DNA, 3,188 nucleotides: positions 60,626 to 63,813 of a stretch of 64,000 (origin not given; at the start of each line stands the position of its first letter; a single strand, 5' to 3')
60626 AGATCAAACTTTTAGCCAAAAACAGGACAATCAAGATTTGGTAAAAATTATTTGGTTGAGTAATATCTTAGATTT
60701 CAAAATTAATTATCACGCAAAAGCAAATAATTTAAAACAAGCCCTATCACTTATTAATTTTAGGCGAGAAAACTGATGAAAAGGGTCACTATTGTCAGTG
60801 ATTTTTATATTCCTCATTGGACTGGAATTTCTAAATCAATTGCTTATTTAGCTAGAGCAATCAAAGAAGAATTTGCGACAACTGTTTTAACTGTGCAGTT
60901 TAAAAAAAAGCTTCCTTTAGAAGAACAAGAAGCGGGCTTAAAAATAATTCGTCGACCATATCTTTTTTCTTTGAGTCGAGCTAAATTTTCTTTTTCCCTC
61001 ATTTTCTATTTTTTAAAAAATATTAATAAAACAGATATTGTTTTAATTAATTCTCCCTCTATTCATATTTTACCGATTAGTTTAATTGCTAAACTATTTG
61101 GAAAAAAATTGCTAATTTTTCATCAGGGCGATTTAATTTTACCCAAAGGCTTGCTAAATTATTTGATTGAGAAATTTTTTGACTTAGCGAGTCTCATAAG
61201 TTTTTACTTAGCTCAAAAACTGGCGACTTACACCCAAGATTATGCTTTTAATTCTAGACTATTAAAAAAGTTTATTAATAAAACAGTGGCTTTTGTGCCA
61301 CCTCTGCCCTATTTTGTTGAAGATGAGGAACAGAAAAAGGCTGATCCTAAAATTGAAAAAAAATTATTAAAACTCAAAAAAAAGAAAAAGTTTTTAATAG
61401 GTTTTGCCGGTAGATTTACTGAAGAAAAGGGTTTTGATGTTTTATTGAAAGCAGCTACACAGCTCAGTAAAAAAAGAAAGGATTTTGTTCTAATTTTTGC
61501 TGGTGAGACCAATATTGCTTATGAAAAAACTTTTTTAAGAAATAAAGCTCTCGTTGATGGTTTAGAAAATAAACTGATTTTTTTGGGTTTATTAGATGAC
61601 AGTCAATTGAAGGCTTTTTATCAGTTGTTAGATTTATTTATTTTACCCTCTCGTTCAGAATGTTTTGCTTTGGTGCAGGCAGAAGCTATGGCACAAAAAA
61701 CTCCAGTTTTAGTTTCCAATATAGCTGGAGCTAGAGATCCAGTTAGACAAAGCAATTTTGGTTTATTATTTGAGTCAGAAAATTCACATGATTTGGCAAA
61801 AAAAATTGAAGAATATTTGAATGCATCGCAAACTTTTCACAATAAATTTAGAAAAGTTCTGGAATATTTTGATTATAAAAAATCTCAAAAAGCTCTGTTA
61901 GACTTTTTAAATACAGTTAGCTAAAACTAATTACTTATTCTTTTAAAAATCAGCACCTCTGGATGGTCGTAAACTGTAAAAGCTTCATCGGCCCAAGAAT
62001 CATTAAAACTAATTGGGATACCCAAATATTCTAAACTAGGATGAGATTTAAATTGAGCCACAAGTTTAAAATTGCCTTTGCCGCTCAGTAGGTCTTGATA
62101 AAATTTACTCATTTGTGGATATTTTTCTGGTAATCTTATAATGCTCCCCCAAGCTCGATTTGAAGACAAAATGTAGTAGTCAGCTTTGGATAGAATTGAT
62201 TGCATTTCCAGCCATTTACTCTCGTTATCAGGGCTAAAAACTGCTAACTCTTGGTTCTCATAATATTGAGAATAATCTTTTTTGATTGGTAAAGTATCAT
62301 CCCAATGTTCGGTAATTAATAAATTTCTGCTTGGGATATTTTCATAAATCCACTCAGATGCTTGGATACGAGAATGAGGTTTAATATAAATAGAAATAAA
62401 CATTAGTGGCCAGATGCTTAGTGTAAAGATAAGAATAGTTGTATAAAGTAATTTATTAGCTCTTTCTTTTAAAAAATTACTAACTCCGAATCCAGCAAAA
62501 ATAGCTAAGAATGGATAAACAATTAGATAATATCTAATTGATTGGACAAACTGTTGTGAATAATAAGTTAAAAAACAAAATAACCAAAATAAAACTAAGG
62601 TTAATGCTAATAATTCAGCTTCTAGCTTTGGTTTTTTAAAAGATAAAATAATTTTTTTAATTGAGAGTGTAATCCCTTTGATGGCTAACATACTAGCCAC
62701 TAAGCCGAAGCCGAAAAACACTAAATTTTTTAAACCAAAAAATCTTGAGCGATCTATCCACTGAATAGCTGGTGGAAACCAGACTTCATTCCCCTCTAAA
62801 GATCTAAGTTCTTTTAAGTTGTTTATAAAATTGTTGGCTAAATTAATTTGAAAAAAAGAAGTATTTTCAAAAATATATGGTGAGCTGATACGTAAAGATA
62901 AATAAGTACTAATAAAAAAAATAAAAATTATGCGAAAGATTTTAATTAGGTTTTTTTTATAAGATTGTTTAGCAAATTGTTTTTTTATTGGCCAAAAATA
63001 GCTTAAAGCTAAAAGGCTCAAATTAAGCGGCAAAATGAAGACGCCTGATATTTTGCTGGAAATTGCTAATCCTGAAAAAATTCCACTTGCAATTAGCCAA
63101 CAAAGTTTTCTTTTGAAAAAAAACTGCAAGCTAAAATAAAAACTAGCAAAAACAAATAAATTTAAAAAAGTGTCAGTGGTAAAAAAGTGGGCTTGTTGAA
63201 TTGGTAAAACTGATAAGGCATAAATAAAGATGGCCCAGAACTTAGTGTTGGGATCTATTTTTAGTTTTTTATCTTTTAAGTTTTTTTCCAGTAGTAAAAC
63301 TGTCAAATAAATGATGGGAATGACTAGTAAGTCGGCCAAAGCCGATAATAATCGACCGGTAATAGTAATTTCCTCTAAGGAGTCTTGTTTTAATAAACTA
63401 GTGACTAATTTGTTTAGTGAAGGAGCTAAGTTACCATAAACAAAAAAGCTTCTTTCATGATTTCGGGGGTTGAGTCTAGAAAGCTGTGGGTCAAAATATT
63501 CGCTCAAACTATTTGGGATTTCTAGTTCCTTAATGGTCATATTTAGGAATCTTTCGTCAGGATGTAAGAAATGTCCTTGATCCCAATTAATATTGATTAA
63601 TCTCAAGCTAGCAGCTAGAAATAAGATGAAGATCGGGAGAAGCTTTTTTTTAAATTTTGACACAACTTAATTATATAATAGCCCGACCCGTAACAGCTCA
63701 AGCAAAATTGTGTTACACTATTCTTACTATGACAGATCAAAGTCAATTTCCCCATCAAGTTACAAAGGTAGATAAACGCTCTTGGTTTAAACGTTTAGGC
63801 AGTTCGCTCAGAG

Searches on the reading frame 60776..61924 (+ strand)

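Call 10: search_protein_families(library=ncbifam, proteins=[window:60776-61924:+], max_evalue=0.00001)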
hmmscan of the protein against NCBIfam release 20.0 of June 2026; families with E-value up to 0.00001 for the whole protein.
window:60776-61924:+ (382 aa): 35 families (the best 25 are shown)
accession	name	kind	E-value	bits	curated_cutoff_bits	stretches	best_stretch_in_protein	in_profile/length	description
TIGR04063.1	stp3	hypoth_equivalog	5.1e-21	75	442.05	1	186-365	197-375/397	TIGR04063 family PEP-CTERM/XrtA system glycosyltransferase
NF047684.1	TeichurnBiosyTuaC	equivalog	3.3e-19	69.1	550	1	184-374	197-382/391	teichuronic acid biosynthesis protein TuaC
NF046085.1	XrtY_assoc_Gly1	equivalog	4.8e-19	68.5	400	1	134-356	143-355/387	XrtY-associated glycosyltransferase XYAG1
NF041876.1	EPS_EpsE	equivalog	6.1e-19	68.5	400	1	202-353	211-364/389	exopolysaccharide biosynthesis GT4 family glycosyltransferase EpsE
NF038295.1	EPS_HpsP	equivalog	1.8e-18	66.7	550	1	159-361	165-363/388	hormogonium polysaccharide biosynthesis glycosyltransferase HpsP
TIGR02095.1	glgA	subfamily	6.5e-18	64.6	328.45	1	181-361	269-452/477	glycogen/starch synthase, ADP-glucose type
TIGR03449.1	mycothiol_MshA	equivalog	8.3e-18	64.5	462.5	1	194-355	210-374/406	D-inositol-3-phosphate glycosyltransferase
NF012028.0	PRK15484.1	subfamily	3.3e-17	62.6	618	1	160-352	147-346/380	lipopolysaccharide N-acetylglucosaminyltransferase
TIGR04157.1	glyco_rSAM_CFB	subfamily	3.8e-17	62.4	400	1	187-340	210-356/406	TIGR04157 family glycosyltransferase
NF038298.1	EPS_HpsO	equivalog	3.2e-16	59.1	575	1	184-379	180-385/388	hormogonium polysaccharide biosynthesis glycosyltransferase HpsO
TIGR03088.1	stp2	hypoth_equivalog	2e-15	56.7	409.05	1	199-363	188-351/374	TIGR03088 family PEP-CTERM/XrtA system glycosyltransferase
TIGR03999.1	thiol_BshA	equivalog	6.2e-15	55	273.7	1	175-360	170-351/375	N-acetyl-alpha-D-glucosaminyl L-malate synthase BshA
TIGR04047.1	MSMEG_0565_glyc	hypoth_equivalog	2.6e-14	53.1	259.85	1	216-377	204-370/373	MSMEG_0565 family glycosyltransferase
NF053787.1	GlcN_PG_synth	equivalog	6.1e-13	48.3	480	1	187-376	181-354/361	N-acetylglucosaminyl phosphatidylglycerol synthase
TIGR02149.1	glgA_Coryne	subfamily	1.3e-12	47.6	302.4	1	200-350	200-355/391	glycogen synthase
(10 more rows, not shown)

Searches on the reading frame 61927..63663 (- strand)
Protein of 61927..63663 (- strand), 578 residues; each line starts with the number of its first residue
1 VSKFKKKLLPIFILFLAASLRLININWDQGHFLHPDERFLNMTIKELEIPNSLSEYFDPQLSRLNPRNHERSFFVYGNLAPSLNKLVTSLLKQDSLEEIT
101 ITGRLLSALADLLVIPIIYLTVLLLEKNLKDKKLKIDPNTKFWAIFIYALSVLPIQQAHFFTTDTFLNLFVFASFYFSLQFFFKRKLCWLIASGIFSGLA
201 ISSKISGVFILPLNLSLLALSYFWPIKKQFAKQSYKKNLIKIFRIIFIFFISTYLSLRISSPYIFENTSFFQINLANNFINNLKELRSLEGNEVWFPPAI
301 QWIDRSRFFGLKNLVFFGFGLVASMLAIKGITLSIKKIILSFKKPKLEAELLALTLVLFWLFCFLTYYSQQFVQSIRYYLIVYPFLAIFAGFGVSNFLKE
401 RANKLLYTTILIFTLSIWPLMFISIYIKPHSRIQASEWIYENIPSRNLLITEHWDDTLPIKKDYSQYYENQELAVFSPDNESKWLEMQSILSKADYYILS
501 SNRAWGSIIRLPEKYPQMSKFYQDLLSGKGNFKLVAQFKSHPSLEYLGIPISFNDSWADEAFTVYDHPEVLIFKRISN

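Call 10: search_protein_families(library=ncbifam, proteins=[window:61927-63663:-], max_evalue=0.00001)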
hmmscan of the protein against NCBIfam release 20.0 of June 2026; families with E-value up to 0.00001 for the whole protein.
window:61927-63663:- (578 aa): 0 families

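Call 46: find_encoding_contigs(protein=window:61927-63663:-, flank=10000, max_places=1)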
Protein window:61927-63663:- (578 aa): 17 contigs read that carry it; 1 place shown.
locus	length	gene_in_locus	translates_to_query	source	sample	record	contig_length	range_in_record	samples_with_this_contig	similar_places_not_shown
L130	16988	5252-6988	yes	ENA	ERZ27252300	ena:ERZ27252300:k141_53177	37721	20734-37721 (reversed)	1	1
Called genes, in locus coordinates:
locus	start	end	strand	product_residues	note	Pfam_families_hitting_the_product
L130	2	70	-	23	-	?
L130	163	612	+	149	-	PF00258:Flavodoxin_1, PF12641:Flavodoxin_3 (weak), PF12724:Flavodoxin_5 (weak)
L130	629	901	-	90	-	-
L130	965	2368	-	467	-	PF00224:PK, PF02887:PK_C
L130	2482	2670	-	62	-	-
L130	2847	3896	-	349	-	PF02655:ATP-grasp_3 (faint), PF08443:RimK (faint), PF07478:Dala_Dala_lig_C (faint)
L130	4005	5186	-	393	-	PF07787:TMEM43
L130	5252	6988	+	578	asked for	PF02366:PMT, PF13231:PMT_2 (weak)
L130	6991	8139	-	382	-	PF20706:GT4-conflict, PF00534:Glycos_transf_1, PF13692:Glyco_trans_1_4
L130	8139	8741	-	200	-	-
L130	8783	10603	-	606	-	-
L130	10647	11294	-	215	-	PF02592:Vut_1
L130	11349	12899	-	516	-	-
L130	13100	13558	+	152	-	PF03713:DUF305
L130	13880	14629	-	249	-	PF13489:Methyltransf_23 (weak), PF13649:Methyltransf_25, PF08241:Methyltransf_11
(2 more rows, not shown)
